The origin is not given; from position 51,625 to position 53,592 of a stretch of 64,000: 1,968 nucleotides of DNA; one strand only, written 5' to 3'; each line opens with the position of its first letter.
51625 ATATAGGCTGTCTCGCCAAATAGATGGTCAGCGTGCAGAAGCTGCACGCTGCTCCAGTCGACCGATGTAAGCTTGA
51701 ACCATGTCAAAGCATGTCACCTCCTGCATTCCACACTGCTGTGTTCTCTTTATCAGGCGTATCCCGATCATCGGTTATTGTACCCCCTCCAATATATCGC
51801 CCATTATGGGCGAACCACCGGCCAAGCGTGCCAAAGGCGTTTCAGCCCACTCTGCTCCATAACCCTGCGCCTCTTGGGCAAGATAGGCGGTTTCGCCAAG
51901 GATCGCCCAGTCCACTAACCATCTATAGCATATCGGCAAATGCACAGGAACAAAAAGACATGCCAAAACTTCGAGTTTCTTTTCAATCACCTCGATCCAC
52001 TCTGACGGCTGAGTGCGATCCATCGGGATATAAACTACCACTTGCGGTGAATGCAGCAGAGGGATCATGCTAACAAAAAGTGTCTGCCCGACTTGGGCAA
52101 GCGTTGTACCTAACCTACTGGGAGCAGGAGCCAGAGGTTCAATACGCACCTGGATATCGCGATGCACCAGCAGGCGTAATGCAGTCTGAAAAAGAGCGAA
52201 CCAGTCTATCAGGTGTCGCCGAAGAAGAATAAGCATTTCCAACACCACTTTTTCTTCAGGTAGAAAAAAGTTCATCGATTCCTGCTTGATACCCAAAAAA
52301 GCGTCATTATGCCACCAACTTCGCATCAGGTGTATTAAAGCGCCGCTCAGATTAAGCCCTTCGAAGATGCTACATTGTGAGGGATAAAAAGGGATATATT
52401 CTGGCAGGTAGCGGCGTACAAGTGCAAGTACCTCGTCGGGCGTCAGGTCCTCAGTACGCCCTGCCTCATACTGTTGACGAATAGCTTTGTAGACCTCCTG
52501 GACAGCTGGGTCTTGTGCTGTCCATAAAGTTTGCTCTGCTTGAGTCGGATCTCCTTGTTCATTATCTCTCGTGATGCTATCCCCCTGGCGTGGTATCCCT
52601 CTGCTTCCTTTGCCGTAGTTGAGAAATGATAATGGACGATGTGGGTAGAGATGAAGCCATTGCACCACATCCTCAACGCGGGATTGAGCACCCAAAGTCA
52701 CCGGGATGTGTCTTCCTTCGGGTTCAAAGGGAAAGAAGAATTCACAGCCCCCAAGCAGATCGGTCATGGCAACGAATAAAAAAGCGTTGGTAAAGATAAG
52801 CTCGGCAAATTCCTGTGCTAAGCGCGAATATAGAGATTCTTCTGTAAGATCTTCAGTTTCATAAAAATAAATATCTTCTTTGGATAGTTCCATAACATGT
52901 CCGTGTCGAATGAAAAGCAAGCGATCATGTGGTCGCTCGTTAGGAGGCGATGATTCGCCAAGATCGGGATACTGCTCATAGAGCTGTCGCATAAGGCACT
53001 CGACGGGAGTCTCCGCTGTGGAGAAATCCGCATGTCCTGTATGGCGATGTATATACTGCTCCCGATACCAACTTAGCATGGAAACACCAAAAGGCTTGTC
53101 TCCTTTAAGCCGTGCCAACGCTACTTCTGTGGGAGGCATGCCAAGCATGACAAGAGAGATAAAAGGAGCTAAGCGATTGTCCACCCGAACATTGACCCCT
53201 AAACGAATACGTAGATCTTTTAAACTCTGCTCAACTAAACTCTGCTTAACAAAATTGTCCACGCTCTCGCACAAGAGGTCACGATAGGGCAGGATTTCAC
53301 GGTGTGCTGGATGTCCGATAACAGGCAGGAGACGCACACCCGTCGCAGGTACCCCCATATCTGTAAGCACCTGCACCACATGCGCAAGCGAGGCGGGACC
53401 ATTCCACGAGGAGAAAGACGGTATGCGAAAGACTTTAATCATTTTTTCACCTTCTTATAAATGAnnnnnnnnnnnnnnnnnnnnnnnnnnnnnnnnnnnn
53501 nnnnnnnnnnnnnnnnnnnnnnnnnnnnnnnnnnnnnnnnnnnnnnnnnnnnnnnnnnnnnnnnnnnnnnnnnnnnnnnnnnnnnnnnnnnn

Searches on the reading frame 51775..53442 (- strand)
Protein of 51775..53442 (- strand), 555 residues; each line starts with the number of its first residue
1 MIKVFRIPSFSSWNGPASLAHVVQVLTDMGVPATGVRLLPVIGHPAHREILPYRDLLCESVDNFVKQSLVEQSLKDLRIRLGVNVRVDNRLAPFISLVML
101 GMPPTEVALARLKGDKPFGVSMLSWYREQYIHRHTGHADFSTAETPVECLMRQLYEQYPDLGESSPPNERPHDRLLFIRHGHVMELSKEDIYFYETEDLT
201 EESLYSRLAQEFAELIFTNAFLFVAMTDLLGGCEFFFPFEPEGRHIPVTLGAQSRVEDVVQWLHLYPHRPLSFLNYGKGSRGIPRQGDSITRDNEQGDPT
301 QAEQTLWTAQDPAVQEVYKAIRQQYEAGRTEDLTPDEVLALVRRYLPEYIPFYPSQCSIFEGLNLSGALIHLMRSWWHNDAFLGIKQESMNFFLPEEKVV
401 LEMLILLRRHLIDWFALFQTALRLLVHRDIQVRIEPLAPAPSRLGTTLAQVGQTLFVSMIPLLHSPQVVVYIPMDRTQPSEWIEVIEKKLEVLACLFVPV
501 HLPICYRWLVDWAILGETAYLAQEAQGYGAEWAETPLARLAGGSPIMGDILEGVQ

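Call 4: search_protein_families(library=pfam, proteins=[window:51775-53442:-], max_evalue=1)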
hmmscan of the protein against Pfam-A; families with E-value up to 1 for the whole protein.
window:51775-53442:- (555 aa): 1 family
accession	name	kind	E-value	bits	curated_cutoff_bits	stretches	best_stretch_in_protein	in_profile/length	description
PF06931.17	Adeno_E4_ORF3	-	0.23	12.3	27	1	360-407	16-62/113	Mastadenovirus E4 ORF3 protein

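Call 5: search_protein_families(library=ncbifam, proteins=[window:51775-53442:-], max_evalue=1)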
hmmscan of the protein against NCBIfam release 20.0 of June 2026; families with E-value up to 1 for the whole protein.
window:51775-53442:- (555 aa): 0 families

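Call 26: find_homologous_proteins(query=window:51775-53442:-)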
Query window:51775-53442:- (555 aa): 9 proteins with E <= 0.001 among 8000 candidates.
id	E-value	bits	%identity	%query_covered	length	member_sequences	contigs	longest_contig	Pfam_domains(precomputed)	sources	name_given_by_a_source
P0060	0.0e+0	1250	98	100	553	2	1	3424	-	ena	-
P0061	4.3e-167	576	52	98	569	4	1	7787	-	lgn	-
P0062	2.4e-164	566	52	98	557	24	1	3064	-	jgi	jgi:hypothetical protein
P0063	2.2e-156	540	52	98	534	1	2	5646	-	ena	-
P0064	1.6e-154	534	49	98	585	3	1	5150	-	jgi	-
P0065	6.9e-146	506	49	99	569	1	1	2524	-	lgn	-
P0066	3.4e-104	368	38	96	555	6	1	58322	-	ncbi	-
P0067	5.5e-82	295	34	94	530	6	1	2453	-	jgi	-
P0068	3.4e-64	236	42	52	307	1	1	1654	-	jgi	jgi:hypothetical protein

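Call 29: search_solved_structures(query=A2, max_evalue=10)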
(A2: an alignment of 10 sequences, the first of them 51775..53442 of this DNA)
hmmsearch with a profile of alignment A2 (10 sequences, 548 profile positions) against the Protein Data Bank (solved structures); distinct sequences matched with E-value up to 10: 2.
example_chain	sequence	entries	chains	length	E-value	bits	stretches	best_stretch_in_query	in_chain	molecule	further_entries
2m0r_A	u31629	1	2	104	0.48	12.2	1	299-345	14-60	Protein S100-A14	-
2ctj_A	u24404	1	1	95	1.8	10.3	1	207-252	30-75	Vigilin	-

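Call 36: find_encoding_contigs(protein=P0066, flank=10000, max_places=2)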
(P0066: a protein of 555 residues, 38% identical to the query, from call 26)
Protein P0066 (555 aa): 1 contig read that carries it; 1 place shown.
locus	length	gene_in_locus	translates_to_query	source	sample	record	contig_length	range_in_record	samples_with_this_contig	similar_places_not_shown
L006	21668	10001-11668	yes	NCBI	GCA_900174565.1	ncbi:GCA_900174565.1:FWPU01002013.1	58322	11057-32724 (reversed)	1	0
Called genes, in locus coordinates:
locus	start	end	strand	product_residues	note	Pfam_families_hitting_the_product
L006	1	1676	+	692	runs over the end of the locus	PF00614:PLDc (faint), PF13091:PLDc_2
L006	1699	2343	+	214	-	PF01476:LysM (faint), PF01471:PG_binding_1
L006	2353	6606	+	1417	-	PF00691:OmpA (weak), PF01471:PG_binding_1, PF00149:Metallophos (weak)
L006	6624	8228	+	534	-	PF00069:Pkinase, PF07714:PK_Tyr_Ser-Thr, PF03781:FGE-sulfatase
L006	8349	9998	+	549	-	-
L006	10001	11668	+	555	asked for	-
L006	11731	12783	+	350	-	PF05936:T6SS_VasE (faint)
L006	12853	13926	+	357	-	PF02095:Extensin_1, PF13308:YARHG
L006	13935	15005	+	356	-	PF08308:PEGA (weak), PF01520:Amidase_3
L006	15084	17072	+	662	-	-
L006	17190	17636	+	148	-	PF05488:PAAR_motif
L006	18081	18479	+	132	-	-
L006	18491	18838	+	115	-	-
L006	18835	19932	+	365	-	-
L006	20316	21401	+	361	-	-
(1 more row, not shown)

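Call 38: predict_structure(alignment_id=A2)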
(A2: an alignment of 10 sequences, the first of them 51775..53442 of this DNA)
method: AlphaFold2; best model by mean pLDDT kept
length: 555 residues; sequences in the alignment: 10
mean_pLDDT: 48.6   pTM: 0.32
mean pLDDT of the five models: 48.6, 47.8, 47.5, 46.7, 45.0
residues with pLDDT >= 90: 1; 70-90: 112; 50-70: 79; < 50: 363
segments of 3 or more residues with pLDDT < 50: 1-113, 116-123, 132-240, 269-304, 354-369, 410-412, 438-465, 517-555
pLDDT, mean of each block of 10 residues (from residue 1): 28 36 42 39 34 32 35 37 36 33 42 47 48 45 39 39 32 29 30 33 35 36 36 32 66 83 66 32 36 34 58 84 84 80 68 40 41 55 62 81 59 64 83 60 36 34 55 71 80 67 68 49 40 38 34 30
secondary structure, 60 per line:
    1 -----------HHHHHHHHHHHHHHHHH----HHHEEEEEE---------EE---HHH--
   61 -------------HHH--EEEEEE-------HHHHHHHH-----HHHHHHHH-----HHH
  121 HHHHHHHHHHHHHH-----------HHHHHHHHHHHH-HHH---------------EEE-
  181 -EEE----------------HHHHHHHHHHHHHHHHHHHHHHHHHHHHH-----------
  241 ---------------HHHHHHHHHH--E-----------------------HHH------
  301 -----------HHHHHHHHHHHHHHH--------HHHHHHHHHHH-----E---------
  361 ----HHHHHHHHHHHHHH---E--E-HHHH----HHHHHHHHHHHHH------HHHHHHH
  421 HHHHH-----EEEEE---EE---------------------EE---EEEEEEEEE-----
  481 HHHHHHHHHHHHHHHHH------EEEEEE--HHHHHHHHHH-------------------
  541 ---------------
elements in order: H12-28 E36-41 E79-84 H92-99 H105-112 H118-134 H146-157 E177-179 E182-184 H201-229 H256-265 H312-326 H335-345 H365-378 H387-390 H395-407 H414-425 E431-435 E467-475 H481-497 E504-509 H512-521
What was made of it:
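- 51775..53442 (-): 555-aa protein in the TssG/gp7 position, between the TssF-like and TssK-like genes. Its identity is unproven. The AF2 model is poor (pLDDT 48.6; call 38).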

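Call 40: search_protein_families(library=pfam, alignment_id=A2, max_evalue=10)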
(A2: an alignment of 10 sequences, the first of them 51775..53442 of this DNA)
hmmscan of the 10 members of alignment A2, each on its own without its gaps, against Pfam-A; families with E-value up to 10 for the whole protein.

A. member 1, window:51775-53442:- (555 aa): 1 family
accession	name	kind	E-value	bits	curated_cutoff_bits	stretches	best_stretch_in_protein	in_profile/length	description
PF06931.17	Adeno_E4_ORF3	-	0.23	12.3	27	1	360-407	16-62/113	Mastadenovirus E4 ORF3 protein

B. families by the number of members that match (of 10 scanned): 6 families
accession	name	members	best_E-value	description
PF25539.1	Bestrophin_2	1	0.0065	Bacterial/Fungal Bestrophin protein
PF05210.18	Sprouty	1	0.045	Sprouty protein (Spry)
PF23019.1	DUF7033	1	0.12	Family of unknown function (DUF7033)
PF25785.1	TPR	1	0.15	Nucleoprotein TPR-like domain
PF02152.23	FolB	1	0.18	Dihydroneopterin aldolase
PF06931.17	Adeno_E4_ORF3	1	0.23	Mastadenovirus E4 ORF3 protein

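Call 59: search_protein_families(library=phrogs, proteins=[window:51775-53442:-], max_evalue=1)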
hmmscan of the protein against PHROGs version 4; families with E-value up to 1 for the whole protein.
window:51775-53442:- (555 aa): 0 families

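Call 83: fold_search(model_id=the predicted structure, library=pdb)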
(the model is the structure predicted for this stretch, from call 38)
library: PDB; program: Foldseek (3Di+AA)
matches with E <= 10: 305; with E <= 0.001: 0
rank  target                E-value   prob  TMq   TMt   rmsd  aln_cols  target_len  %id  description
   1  9gtp_A                5.5e-01  0.75  0.10  0.29  10.2        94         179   15  Cryo-EM structure of a contractile injection system in Streptomyces coelicolor, the baseplate complex in extended stat (released 2025-06-18)
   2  5unq_C                5.8e-01  0.41  0.08  0.30   5.8        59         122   10  Crystal Structure of Pt0534 Inactivated by 2-Oxo-3-pentynoate (released 2017-11-22)
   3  5unq_B                5.8e-01  0.41  0.08  0.30   5.8        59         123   10  Crystal Structure of Pt0534 Inactivated by 2-Oxo-3-pentynoate (released 2017-11-22)
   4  4mh4_A                6.5e-01  0.33  0.10  0.31   6.7       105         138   11  Crystal Structure of OsmC-like protein from Burkholderia cenocepacia J2315 (released 2013-10-16)
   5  5uif_A                6.9e-01  0.38  0.08  0.32   5.5        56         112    5  Crystal Structure of Native Ps01740 (released 2017-11-22)
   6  6eb4_A                7.3e-01  0.38  0.10  0.30   6.5       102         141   10  OhrB (Organic Hydroperoxide Resistance protein) from Chromobacterium violaceum (released 2020-02-05)
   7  8ap3_B                9.7e-01  0.25  0.07  0.28   6.2        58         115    5  Structure of A. thaliana MIF/D-DT-like protein-2 (MDL2) (released 2023-08-23)
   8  8ukm_B                1.0e+00  0.33  0.08  0.32   5.6        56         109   20  T33-ml30 - Designed Tetrahedral Protein Cage Using Machine Learning Algorithms (released 2024-03-06)
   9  3mjz_F                1.0e+00  0.30  0.07  0.27   8.1        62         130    8  The crystal structure of native FG41 MSAD (released 2011-04-27)
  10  1vla_D                1.0e+00  0.15  0.10  0.29  10.2       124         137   11  Crystal structure of Hydroperoxide resistance protein OsmC (TM0919) from Thermotoga maritima at 1.80 A resolution (released 2004-08-17)
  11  6ebg_A                1.1e+00  0.30  0.10  0.30   6.5       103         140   10  Ohr (Organic Hydroperoxide Resistance protein) mutant - C60S interacting with dihydrolipoamide (released 2020-02-05)
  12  6ebg_B                1.1e+00  0.30  0.10  0.30   6.5       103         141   10  Ohr (Organic Hydroperoxide Resistance protein) mutant - C60S interacting with dihydrolipoamide (released 2020-02-05)
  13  5unq_A                1.1e+00  0.23  0.08  0.29   5.9        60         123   10  Crystal Structure of Pt0534 Inactivated by 2-Oxo-3-pentynoate (released 2017-11-22)
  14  6ebd_A                1.2e+00  0.33  0.11  0.34   5.7       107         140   12  OhrB (Organic Hydroperoxide Resistance protein) mutant (C60A) from Chromobacterium violaceum, interacting with dihydro (released 2020-02-12)
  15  6vvw_B                1.3e+00  0.41  0.08  0.32   3.2        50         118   10  W0 fused 4-OT wild type symmetric trimer (released 2020-04-15)
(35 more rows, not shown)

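Call 114: search_solved_structures(query=A11, max_evalue=10)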
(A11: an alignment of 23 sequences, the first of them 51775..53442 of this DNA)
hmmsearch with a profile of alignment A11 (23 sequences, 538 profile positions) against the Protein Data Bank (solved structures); distinct sequences matched with E-value up to 10: 1.
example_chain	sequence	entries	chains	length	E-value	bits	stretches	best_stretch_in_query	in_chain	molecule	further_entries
8th8_S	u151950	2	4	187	7.6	8.3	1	105-222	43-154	Coiled-coil domain-containing protein 153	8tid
